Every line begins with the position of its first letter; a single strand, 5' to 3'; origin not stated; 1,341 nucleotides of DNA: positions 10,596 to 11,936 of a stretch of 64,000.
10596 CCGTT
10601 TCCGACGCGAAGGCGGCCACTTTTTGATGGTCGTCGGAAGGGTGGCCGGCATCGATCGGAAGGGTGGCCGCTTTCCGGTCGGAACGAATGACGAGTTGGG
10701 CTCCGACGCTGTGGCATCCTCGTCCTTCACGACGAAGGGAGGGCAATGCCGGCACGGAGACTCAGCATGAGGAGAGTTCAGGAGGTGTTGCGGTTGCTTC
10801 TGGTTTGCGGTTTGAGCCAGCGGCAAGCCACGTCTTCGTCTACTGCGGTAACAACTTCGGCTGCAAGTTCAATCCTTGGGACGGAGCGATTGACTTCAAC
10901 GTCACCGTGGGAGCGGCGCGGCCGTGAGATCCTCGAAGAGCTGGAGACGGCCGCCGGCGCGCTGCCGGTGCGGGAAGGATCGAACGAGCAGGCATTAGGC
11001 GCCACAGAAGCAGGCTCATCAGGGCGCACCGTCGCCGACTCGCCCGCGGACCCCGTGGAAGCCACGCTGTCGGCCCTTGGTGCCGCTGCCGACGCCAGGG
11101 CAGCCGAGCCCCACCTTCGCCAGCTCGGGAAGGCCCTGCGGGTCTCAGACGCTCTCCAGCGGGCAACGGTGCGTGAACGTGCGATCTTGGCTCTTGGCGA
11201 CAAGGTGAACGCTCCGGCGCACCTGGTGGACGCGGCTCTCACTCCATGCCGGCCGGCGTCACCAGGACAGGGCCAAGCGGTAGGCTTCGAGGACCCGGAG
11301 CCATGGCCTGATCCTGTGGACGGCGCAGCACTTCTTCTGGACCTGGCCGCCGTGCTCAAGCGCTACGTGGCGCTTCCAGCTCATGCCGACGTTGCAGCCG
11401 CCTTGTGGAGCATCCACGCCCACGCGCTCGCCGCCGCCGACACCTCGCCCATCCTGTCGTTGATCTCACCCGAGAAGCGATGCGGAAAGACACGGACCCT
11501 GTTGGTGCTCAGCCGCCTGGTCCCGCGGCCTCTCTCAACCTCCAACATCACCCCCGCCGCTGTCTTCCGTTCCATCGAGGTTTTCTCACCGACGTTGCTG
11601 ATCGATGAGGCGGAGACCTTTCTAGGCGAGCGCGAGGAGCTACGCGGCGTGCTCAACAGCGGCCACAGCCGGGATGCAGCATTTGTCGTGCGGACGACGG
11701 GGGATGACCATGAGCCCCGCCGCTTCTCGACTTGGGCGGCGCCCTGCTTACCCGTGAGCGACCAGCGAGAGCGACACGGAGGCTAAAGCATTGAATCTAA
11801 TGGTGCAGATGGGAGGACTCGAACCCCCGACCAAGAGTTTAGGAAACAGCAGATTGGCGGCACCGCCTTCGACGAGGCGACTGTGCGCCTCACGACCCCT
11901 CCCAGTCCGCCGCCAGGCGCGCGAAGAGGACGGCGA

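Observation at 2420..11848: A 9.4-kb lower-GC island bounded by direct repeats derived from a tRNA 3' half.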

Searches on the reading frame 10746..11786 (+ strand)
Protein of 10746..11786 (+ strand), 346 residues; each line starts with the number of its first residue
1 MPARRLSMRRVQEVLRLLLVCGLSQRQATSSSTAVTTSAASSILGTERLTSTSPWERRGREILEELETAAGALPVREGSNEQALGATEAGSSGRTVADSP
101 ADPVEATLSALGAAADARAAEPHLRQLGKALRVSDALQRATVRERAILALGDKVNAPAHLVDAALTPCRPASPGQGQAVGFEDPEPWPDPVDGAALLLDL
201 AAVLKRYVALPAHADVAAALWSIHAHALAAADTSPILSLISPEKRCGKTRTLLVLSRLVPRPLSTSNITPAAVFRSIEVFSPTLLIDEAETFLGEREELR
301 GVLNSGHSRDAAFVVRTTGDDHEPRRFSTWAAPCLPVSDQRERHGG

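Call 13: search_protein_families(library=pfam, proteins=[window:10746-11786:+], max_evalue=0.01)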
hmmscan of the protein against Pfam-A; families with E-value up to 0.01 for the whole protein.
window:10746-11786:+ (346 aa): 0 families

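Call 17: search_protein_families(library=pfam, proteins=[window:10746-11786:+], max_evalue=10)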
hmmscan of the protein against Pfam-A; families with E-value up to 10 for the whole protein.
window:10746-11786:+ (346 aa): 1 family
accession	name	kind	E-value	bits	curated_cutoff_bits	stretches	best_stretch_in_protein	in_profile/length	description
PF21373.2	ZNHIT3_C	-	0.22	12.3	27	0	293-311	6-24/58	Zinc finger HIT domain-containing protein 3, C-terminal domain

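Call 18: search_protein_families(library=ncbifam, proteins=[window:10746-11786:+], max_evalue=0.1)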
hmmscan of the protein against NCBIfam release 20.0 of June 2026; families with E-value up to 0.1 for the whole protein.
window:10746-11786:+ (346 aa): 0 families

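Call 19: search_protein_families(library=phrogs, proteins=[window:10746-11786:+], max_evalue=0.1)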
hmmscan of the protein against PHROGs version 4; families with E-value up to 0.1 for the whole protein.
window:10746-11786:+ (346 aa): 0 families
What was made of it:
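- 10995..11741 (+): Truncated RepAM/DUF3631-family gene. The mechanical ORF is 10746-11786; homology covers residues 13-249 of a 529-aa relative. The C-terminal half, including the PF12307 domain, is missing. No Pfam, NCBIfam or PHROG hit for the remnant itself (calls 13, 17-19).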

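Call 20: find_homologous_proteins(query=window:10746-11786:+, max_evalue=0.001)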
Query window:10746-11786:+ (346 aa): 400 proteins with E <= 0.001 among 8000 candidates; the best 120 are listed.
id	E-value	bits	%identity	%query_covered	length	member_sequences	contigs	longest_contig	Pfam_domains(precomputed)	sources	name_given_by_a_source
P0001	4.6e-212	721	100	98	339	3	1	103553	-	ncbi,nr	ncbi:MAG TPA: hypothetical protein VHQ90_05330 [Thermoanaerobaculia bacterium]|nr:hypothetical prote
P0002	2.1e-126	439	89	68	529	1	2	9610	PF12307.14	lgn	-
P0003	2.2e-125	436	79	78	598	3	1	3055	PF12307.14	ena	-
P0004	1.5e-102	361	69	74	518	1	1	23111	PF12307.14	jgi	jgi:Protein of unknown function (DUF3631)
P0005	2.3e-86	308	67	67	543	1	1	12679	PF12307.14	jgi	jgi:hypothetical protein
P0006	6.6e-85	303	74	56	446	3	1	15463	PF12307.14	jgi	jgi:putative DNA primase/helicase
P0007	1.9e-84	302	65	67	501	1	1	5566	PF12307.14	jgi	jgi:hypothetical protein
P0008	1.7e-83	299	61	75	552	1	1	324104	PF12307.14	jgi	jgi:hypothetical protein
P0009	2.1e-83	298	65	67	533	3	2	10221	PF12307.14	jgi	jgi:putative DNA primase/helicase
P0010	3.0e-83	298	64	68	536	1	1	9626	PF12307.14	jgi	jgi:putative DNA primase/helicase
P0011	1.6e-82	295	64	67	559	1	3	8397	PF12307.14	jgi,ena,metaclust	jgi:hypothetical protein|metaclust:\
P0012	5.6e-82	294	64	62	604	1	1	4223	PF12307.14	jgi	jgi:hypothetical protein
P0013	8.7e-78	280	62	67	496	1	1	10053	PF12307.14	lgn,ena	-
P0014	3.0e-76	275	60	68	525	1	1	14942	PF12307.14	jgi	jgi:putative DNA primase/helicase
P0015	2.8e-75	272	59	71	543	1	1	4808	PF12307.14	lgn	-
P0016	6.7e-75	270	59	67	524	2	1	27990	PF12307.14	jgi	jgi:putative DNA primase/helicase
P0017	1.6e-73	266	57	70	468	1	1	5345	PF12307.14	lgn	-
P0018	2.8e-73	265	59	68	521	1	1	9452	PF12307.14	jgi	-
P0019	2.1e-71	259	55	67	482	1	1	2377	PF12307.14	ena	-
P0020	2.7e-71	258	60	63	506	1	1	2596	PF12307.14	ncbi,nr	ncbi:MAG TPA: DUF3631 domain-containing protein [Thermoanaerobaculia bacterium]|nr:DUF3631 domain-co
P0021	3.4e-68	248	60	60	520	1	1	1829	PF12307.14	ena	-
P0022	7.8e-67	244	50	76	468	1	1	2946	PF12307.14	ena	-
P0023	6.7e-66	241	59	65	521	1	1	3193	PF12307.14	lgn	-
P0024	1.5e-65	240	52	74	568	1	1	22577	PF12307.14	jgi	jgi:hypothetical protein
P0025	3.5e-65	238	55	66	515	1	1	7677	PF12307.14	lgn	-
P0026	6.2e-65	238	55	66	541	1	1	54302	PF12307.14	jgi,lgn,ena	-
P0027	8.2e-65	237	53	66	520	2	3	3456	PF12307.14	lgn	-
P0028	1.3e-64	236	53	65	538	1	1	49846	PF12307.14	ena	-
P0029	3.9e-64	235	53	68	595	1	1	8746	PF12307.14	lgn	-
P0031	3.1e-63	232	53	67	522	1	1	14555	PF12307.14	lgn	-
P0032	4.8e-63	231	55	61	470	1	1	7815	PF12307.14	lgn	-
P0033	4.9e-63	231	55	65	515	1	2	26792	PF12307.14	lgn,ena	-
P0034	8.3e-63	231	51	68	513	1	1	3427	PF12307.14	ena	-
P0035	2.8e-62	229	52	66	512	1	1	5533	PF12307.14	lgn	-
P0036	5.9e-62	228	53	67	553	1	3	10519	PF12307.14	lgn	-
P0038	1.0e-61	227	53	70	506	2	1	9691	PF12307.14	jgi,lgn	jgi:putative DNA primase/helicase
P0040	2.6e-61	226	64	47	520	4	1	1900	PF12307.14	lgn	-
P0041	3.6e-61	225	52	65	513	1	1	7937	PF12307.14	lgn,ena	-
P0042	3.7e-61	225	54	66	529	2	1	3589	PF12307.14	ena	-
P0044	6.6e-61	224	54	63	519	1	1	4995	PF12307.14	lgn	-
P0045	6.6e-61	224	48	72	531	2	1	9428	PF12307.14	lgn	-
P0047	1.6e-60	223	48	74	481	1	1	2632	PF12307.14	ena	-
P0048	4.2e-60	222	52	64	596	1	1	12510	PF12307.14,PF00772.27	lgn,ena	-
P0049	5.5e-60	221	52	61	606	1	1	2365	PF12307.14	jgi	jgi:hypothetical protein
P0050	6.5e-60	221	50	66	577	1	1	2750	PF12307.14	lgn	-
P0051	6.6e-60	221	56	54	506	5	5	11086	PF12307.14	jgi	jgi:putative DNA primase/helicase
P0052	8.1e-60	221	49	76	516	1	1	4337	PF12307.14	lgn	-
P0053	8.5e-60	221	51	67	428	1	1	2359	PF12307.14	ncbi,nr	ncbi:MAG TPA: DUF3631 domain-containing protein, partial [Planctomycetota bacterium]|nr:DUF3631 doma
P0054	2.4e-59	219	60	48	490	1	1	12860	PF12307.14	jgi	jgi:putative DNA primase/helicase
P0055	3.2e-59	219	51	66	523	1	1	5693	PF12307.14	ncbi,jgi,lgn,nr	ncbi:MAG: DUF3631 domain-containing protein [Gemmatimonadetes bacterium]|nr:MAG: DUF3631 domain-cont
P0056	4.1e-59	218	61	48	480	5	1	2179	PF12307.14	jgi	jgi:hypothetical protein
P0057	5.3e-59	218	52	62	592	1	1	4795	PF12307.14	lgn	-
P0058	2.5e-58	216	56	53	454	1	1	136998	PF12307.14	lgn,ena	-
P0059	3.1e-58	216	56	56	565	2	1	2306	PF12307.14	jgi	jgi:putative DNA primase/helicase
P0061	3.8e-58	215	52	66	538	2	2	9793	PF12307.14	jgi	jgi:hypothetical protein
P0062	3.9e-58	215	49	71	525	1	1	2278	PF12307.14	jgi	jgi:hypothetical protein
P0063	4.0e-58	215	53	67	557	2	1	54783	PF12307.14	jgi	-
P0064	4.9e-58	215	61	49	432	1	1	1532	PF12307.14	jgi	-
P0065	5.0e-58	215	55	56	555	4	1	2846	PF12307.14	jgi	-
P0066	6.5e-58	214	51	67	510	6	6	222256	PF12307.14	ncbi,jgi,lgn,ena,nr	ncbi:MAG TPA: DUF3631 domain-containing protein [Thermoanaerobaculaceae bacterium]|nr:DUF3631 domain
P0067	6.8e-58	214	56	56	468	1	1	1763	PF12307.14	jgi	jgi:putative DNA primase/helicase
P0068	6.9e-58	214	51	65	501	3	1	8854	PF12307.14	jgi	jgi:putative DNA primase/helicase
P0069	7.4e-58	214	51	65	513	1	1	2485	PF12307.14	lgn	-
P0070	1.3e-57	213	53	57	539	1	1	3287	PF12307.14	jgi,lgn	-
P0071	1.6e-57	213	47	78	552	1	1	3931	PF12307.14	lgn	-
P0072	2.2e-57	213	60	47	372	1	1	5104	PF12307.14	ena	-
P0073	2.8e-57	212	48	66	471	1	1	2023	PF12307.14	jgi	jgi:putative DNA primase/helicase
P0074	2.9e-57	212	52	61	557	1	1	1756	PF12307.14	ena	-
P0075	3.5e-57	212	52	67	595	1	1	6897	PF12307.14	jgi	jgi:hypothetical protein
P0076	4.6e-57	212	57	52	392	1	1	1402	PF12307.14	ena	-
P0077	5.8e-57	211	62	45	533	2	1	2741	PF12307.14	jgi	jgi:putative DNA primase/helicase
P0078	6.3e-57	211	53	55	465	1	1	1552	PF12307.14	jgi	jgi:putative DNA primase/helicase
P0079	6.5e-57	211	50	68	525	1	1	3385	PF12307.14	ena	-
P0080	7.4e-57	211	51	63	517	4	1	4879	PF12307.14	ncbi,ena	-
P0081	8.7e-57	211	62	45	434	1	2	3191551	PF12307.14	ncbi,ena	-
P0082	9.1e-57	211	50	62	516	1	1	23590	PF12307.14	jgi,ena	-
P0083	9.9e-57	211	61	46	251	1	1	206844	PF12307.14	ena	-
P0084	1.1e-56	210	57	51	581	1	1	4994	PF12307.14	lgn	-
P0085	1.1e-56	210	56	53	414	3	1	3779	PF12307.14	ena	-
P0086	1.2e-56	210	51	65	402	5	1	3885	PF12307.14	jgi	jgi:putative DNA primase/helicase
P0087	1.5e-56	210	61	46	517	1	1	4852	PF12307.14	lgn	-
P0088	1.7e-56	210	53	59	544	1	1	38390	PF12307.14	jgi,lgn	-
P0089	1.7e-56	210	47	66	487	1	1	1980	PF12307.14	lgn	-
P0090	2.6e-56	209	62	45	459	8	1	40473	PF12307.14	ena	-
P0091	3.3e-56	209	61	47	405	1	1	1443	PF12307.14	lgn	-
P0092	3.6e-56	209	56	56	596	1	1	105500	PF12307.14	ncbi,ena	-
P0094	4.2e-56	209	57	46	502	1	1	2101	PF12307.14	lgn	-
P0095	5.5e-56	208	46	67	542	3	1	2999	PF12307.14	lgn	-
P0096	6.0e-56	208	63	46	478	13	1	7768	PF12307.14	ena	-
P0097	6.8e-56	208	57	55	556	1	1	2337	PF12307.14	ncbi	-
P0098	1.1e-55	207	56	50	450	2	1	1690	PF12307.14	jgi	jgi:putative DNA primase/helicase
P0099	1.4e-55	207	51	67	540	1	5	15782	PF12307.14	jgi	jgi:hypothetical protein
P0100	1.5e-55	207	53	67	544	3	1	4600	PF12307.14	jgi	-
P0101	2.0e-55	206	61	45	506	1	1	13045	PF12307.14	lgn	-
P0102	2.1e-55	206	54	53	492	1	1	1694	PF12307.14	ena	-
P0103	2.4e-55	206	54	55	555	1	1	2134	PF12307.14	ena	-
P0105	2.6e-55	206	59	42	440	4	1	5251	PF12307.14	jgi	-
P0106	2.7e-55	206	61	46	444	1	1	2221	PF12307.14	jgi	jgi:putative DNA primase/helicase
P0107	3.9e-55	205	59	48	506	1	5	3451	PF12307.14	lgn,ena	-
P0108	4.7e-55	205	58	46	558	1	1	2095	PF12307.14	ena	-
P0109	4.8e-55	205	60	46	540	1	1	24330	PF12307.14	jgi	jgi:putative DNA primase/helicase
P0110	5.3e-55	205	49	63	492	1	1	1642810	PF12307.14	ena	-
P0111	1.2e-54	204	53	61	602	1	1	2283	PF12307.14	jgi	jgi:hypothetical protein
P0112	1.2e-54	204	59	45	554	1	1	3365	PF12307.14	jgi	-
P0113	1.7e-54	203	51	61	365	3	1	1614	PF12307.14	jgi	-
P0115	2.4e-54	203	59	47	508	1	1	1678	PF12307.14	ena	-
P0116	2.6e-54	203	56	47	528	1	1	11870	PF12307.14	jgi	jgi:putative DNA primase/helicase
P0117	2.8e-54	203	51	60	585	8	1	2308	PF12307.14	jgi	jgi:putative DNA primase/helicase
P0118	2.9e-54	202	61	44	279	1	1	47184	PF12307.14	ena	-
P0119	3.3e-54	202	60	46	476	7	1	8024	PF12307.14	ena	-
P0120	4.4e-54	202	60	46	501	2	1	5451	PF12307.14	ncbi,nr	ncbi:MAG: DUF3631 domain-containing protein [Candidatus Competibacteraceae bacterium]|nr:DUF3631 dom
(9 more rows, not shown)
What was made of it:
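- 10995..11741 (+): Most listed full-length homologs carry PF12307 (call 20).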

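Call 22: find_encoding_contigs(protein=P0002, flank=10000, max_places=4)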
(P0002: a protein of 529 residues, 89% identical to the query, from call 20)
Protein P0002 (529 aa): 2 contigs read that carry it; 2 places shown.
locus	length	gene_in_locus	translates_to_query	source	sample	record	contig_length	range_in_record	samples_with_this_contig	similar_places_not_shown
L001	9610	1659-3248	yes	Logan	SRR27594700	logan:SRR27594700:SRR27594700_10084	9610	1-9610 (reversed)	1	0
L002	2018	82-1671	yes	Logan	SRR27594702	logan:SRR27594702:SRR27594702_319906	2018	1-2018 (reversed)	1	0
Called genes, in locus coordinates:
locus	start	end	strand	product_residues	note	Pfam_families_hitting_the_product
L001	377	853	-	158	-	-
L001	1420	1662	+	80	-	PF12728:HTH_17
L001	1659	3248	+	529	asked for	PF12307:DUF3631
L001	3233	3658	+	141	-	PF18563:TubC_N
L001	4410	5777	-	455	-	PF13424:TPR_12 (faint)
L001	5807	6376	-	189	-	PF13302:Acetyltransf_3, PF00583:Acetyltransf_1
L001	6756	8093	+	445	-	PF13424:TPR_12 (faint), PF07719:TPR_2 (faint)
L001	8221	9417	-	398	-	PF13356:Arm-DNA-bind_3, PF00589:Phage_integrase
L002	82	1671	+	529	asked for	PF12307:DUF3631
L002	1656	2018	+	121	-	?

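Call 23: find_encoding_contigs(protein=P0004, flank=10000, max_places=4)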
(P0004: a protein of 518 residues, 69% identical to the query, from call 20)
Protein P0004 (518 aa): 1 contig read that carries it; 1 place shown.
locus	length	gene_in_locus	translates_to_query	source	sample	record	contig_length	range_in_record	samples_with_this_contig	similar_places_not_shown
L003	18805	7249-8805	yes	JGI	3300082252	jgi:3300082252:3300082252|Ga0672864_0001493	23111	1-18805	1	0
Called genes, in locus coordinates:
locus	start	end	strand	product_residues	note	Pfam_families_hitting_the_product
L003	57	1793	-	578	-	PF02142:MGS, PF01808:AICARFT_IMPCHas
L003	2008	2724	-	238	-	-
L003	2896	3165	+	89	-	PF01206:TusA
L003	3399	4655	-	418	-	PF00266:Aminotran_5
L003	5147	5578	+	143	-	-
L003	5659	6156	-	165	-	PF11848:DUF3368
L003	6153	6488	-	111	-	PF02604:PhdYeFM_antitox (faint), PF03683:UPF0175, PF24001:DUF7317 (weak)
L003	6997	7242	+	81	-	-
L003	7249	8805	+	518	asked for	PF12307:DUF3631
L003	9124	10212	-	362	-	-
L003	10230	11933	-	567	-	PF14236:DruA, PF24585:YunG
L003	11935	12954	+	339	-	-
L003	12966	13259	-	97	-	-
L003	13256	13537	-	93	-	-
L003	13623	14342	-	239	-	PF20582:UPF0758_N, PF14464:Prok-JAB (weak), PF04002:RadC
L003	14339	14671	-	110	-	-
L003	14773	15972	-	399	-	PF13356:Arm-DNA-bind_3, PF00589:Phage_integrase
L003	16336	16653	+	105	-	PF04255:DUF433 (weak)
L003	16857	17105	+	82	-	-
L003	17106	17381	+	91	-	PF05016:ParE_toxin (weak)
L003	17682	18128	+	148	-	PF00583:Acetyltransf_1, PF13673:Acetyltransf_10, PF13508:Acetyltransf_7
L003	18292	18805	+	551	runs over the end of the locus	-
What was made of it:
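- On pMEA300-type AICE (RepAM elements): None in the precomputed Pfam annotation of the genes on L001 and L003 (calls 22, 23).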

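Call 31: find_encoding_contigs(protein=P0001, flank=10000, max_places=3)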
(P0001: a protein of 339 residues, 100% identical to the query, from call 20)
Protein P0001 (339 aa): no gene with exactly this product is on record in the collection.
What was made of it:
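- Tried and rejected: P0001 is not indexed for context look-up (call 31), so DNA outside the window could not be read.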

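Call 80: find_related_loci(query=P0002, collection=viral_contigs, flank=10000)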
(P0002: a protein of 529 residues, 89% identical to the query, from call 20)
Query P0002 (529 aa) in viral_contigs; peptide patterns used: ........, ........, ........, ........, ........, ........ (x = any residue, [..] = any of these).
6 stretches matched a pattern, but none encodes a relative of the query by tblastn (E <= 1e-3).

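Call 82: find_related_loci(query=A3, collection=viral_contigs, flank=10000)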
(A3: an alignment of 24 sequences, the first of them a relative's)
Query A3 (529 aa) in viral_contigs; peptide patterns used: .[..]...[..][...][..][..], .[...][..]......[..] (x = any residue, [..] = any of these).
113 stretches matched a pattern; 4 encode a relative of the query (tblastn E <= 1e-3); 4 distinct loci.
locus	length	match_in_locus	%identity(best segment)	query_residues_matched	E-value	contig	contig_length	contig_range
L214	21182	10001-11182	46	87-484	2e-102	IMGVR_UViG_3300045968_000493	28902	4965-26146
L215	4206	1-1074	52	161-522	2e-100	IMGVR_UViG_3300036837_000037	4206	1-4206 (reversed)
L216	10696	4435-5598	47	76-452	2e-99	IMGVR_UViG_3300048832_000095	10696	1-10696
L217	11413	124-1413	41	78-488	2e-73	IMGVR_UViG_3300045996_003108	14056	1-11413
